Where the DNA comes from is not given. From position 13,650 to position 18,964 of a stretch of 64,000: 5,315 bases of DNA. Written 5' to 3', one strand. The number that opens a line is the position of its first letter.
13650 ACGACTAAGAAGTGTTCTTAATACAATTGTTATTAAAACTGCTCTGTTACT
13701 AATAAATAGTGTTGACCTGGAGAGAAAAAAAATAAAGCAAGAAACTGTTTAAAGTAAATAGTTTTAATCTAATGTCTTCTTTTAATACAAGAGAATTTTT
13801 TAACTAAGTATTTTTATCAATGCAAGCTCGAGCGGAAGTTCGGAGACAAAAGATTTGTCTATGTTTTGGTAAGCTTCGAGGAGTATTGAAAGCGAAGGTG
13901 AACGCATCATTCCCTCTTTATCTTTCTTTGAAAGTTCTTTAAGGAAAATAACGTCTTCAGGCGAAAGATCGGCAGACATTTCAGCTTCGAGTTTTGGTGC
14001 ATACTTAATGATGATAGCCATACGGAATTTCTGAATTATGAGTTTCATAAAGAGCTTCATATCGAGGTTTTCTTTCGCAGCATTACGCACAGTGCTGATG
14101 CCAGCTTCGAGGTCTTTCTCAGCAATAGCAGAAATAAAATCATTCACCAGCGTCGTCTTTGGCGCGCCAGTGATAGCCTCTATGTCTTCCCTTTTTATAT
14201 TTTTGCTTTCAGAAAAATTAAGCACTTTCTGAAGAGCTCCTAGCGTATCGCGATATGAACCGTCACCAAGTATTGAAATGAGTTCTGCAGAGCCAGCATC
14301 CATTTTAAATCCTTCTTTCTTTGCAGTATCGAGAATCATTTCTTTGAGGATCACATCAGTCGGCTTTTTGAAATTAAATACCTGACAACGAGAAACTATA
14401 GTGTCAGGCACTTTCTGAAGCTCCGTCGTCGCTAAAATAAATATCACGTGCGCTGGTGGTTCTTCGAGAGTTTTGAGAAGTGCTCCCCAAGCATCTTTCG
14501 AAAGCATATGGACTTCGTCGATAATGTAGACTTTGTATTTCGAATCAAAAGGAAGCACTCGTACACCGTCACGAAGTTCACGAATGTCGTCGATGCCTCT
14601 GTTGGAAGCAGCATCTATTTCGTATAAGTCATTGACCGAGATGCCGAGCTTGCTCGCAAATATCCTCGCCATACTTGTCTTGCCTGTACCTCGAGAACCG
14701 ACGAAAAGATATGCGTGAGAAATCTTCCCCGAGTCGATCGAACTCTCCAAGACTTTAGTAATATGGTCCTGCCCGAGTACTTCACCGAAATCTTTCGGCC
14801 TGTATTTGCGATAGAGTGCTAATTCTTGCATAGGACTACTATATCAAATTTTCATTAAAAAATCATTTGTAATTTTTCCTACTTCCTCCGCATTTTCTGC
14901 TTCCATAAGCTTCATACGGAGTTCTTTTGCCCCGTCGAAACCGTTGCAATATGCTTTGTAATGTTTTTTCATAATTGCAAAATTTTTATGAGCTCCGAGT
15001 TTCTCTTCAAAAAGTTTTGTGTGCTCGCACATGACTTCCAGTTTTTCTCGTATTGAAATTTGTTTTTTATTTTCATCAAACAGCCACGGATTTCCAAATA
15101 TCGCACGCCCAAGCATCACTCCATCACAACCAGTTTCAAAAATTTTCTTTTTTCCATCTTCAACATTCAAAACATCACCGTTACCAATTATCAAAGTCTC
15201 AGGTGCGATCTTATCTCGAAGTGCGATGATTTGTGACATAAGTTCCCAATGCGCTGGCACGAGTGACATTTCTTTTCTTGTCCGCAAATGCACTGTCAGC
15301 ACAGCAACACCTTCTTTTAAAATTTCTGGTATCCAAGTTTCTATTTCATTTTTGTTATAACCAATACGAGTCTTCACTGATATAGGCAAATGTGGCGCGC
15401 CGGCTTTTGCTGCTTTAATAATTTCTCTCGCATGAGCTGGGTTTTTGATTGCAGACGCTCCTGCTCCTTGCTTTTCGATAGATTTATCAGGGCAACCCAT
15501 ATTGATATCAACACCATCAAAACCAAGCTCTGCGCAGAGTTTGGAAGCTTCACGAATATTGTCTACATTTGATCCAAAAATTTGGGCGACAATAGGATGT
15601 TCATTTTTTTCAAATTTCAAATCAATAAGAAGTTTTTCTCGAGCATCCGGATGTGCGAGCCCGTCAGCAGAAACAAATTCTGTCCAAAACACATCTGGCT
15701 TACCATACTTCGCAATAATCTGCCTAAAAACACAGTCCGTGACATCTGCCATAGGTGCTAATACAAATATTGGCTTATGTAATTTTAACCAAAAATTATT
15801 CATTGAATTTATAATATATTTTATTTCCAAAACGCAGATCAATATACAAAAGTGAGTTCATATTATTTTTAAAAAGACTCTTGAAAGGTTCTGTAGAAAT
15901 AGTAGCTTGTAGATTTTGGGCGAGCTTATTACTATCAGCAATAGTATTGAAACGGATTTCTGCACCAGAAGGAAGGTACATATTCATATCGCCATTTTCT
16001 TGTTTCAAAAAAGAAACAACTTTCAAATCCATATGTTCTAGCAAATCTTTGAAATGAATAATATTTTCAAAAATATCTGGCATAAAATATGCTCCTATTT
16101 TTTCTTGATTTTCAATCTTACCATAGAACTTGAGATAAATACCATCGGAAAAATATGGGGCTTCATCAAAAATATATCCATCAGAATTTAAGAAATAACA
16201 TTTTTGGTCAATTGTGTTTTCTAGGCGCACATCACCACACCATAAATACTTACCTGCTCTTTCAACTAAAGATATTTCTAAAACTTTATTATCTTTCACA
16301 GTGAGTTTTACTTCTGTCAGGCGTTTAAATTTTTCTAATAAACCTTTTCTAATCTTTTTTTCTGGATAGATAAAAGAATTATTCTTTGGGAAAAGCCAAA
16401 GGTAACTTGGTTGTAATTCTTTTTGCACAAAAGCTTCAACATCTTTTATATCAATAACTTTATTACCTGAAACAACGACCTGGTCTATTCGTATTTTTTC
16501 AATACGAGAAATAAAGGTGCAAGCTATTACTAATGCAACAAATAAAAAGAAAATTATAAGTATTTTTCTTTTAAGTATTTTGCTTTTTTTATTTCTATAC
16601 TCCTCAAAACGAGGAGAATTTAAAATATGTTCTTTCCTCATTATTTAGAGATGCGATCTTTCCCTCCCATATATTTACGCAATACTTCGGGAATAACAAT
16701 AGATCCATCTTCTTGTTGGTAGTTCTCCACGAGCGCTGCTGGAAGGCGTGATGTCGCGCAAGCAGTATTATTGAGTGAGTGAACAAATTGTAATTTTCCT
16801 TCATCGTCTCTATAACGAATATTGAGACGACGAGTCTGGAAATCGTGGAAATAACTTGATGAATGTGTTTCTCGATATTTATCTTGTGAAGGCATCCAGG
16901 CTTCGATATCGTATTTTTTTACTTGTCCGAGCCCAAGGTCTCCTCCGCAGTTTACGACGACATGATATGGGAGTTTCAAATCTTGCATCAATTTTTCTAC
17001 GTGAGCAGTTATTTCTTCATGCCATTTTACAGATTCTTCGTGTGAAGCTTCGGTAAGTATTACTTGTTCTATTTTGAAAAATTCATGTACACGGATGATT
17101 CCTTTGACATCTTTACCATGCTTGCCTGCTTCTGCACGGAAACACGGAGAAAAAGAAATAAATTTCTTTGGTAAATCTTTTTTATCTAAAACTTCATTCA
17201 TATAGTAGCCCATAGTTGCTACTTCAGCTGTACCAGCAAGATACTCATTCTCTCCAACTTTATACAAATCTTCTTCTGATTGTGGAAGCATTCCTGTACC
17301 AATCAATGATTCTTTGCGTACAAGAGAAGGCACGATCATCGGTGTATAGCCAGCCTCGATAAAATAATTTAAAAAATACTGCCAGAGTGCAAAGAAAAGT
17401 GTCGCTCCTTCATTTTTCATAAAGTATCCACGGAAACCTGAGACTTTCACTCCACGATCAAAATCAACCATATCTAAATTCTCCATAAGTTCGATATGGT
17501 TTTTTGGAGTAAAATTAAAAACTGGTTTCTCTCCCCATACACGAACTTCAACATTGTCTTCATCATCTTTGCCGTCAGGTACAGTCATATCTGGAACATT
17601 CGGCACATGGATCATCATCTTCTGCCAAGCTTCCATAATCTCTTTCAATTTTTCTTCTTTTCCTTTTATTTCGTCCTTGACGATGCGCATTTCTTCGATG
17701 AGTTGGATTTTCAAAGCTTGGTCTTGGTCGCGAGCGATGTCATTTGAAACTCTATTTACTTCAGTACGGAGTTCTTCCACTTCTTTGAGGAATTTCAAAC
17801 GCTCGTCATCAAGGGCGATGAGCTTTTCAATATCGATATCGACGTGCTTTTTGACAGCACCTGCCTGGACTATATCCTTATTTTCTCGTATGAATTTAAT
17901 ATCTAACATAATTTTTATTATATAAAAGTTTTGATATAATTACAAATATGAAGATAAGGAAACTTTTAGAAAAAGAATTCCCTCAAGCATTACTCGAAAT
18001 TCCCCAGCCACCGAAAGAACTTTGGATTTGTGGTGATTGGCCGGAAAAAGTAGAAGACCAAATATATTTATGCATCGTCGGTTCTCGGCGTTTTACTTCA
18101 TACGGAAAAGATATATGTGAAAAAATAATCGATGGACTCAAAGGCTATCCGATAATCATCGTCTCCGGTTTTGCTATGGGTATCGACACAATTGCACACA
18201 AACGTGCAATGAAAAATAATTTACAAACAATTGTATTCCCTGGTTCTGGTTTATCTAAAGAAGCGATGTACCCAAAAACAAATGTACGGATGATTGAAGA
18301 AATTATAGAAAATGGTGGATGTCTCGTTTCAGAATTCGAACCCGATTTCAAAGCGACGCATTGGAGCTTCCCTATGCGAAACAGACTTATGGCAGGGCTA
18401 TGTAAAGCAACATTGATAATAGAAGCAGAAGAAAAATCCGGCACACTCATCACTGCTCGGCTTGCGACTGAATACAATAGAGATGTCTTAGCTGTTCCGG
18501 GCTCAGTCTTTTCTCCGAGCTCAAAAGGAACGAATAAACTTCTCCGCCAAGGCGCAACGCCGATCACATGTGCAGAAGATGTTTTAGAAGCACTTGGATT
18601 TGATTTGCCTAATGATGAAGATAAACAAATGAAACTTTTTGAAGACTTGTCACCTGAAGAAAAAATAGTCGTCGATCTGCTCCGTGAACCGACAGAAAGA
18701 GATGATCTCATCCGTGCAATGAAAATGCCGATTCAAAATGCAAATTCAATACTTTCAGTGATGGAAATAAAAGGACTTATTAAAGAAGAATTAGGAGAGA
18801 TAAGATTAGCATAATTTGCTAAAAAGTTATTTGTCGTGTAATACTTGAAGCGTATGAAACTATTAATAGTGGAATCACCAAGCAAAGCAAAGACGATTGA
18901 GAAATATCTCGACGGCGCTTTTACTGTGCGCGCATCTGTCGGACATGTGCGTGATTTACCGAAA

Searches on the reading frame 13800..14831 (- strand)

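Call 11: search_protein_families(library=pfam, max_evalue=0.001, proteins=[window:13800-14831:-])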
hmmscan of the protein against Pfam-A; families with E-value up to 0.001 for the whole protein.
window:13800-14831:- (343 aa): 13 families
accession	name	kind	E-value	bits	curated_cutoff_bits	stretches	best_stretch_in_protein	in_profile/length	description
PF13177.12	DNA_pol3_delta2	-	6.2e-34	117.8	27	2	77-157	80-160/161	DNA polymerase III, delta subunit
PF00004.35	AAA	-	1.1e-13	52.3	21.2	1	42-152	2-126/131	ATPase family associated with various cellular activities (AAA)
PF05496.18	RuvB_N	-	7.8e-08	32.7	27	1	11-124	2-110/159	Holliday junction DNA helicase RuvB P-loop domain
PF12169.13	DNA_pol3_gamma3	-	2.6e-06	27.7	24.4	1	213-342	2-128/143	DNA polymerase III subunits gamma and tau domain III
PF13401.12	AAA_22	-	1.1e-05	26.2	27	0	95-139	84-127/130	AAA domain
PF13173.12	AAA_14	-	1.1e-05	25.9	27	1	40-132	4-94/129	AAA domain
PF07728.20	AAA_5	-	3.3e-05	24.3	22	1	42-129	3-97/139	AAA domain (dynein-related subfamily)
PF12775.13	AAA_7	-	5e-05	23.3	25.8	1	38-117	33-119/181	P-loop containing dynein motor region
PF13479.12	AAA_24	-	5.2e-05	23.6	27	1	42-118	6-84/195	AAA domain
PF06068.19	TIP49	-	5.3e-05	23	23.8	0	101-141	277-317/347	TIP49 P-loop domain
PF13604.12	AAA_30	-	7.1e-05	23.1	27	0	91-132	82-122/191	AAA domain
PF04851.21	ResIII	-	0.00045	20.6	22.5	0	96-124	123-152/164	Type III restriction enzyme, res subunit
PF13712.12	Glyco_tranf_2_5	-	0.00071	19.8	27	0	96-228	53-186/210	Glycosyltransferase like family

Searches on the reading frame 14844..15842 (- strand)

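Call 11: search_protein_families(library=pfam, max_evalue=0.001, proteins=[window:14844-15842:-])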
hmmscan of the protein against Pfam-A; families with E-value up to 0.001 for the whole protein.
window:14844-15842:- (332 aa): 1 family
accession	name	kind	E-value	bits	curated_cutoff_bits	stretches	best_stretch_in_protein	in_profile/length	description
PF01207.24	Dus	-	1.4e-66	225.2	20.4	1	28-323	2-300/311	Dihydrouridine synthase (Dus)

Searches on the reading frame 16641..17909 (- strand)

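Call 11: search_protein_families(library=pfam, max_evalue=0.001, proteins=[window:16641-17909:-])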
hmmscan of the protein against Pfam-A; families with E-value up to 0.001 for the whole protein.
window:16641-17909:- (422 aa): 2 families
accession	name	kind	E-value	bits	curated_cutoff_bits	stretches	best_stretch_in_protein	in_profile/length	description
PF00587.30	tRNA-synt_2b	-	2.8e-32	112.6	29.3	1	220-397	9-179/179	tRNA synthetase class II core domain (G, H, P, S and T)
PF02403.27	Seryl_tRNA_N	-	2.8e-21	76.2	28.2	1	1-106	1-108/108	Seryl-tRNA synthetase N-terminal domain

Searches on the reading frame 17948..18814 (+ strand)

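Call 11: search_protein_families(library=pfam, max_evalue=0.001, proteins=[window:17948-18814:+])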
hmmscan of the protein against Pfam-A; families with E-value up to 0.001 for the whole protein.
window:17948-18814:+ (288 aa): 2 families
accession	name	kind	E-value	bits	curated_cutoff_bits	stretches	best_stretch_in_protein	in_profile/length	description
PF02481.21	DNA_processg_A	-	5e-68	228.9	29.6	1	4-207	10-211/212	DNA recombination-mediator protein A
PF17782.7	DprA_WH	-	7.9e-07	29.5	22.9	1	233-280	9-57/61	DprA winged helix domain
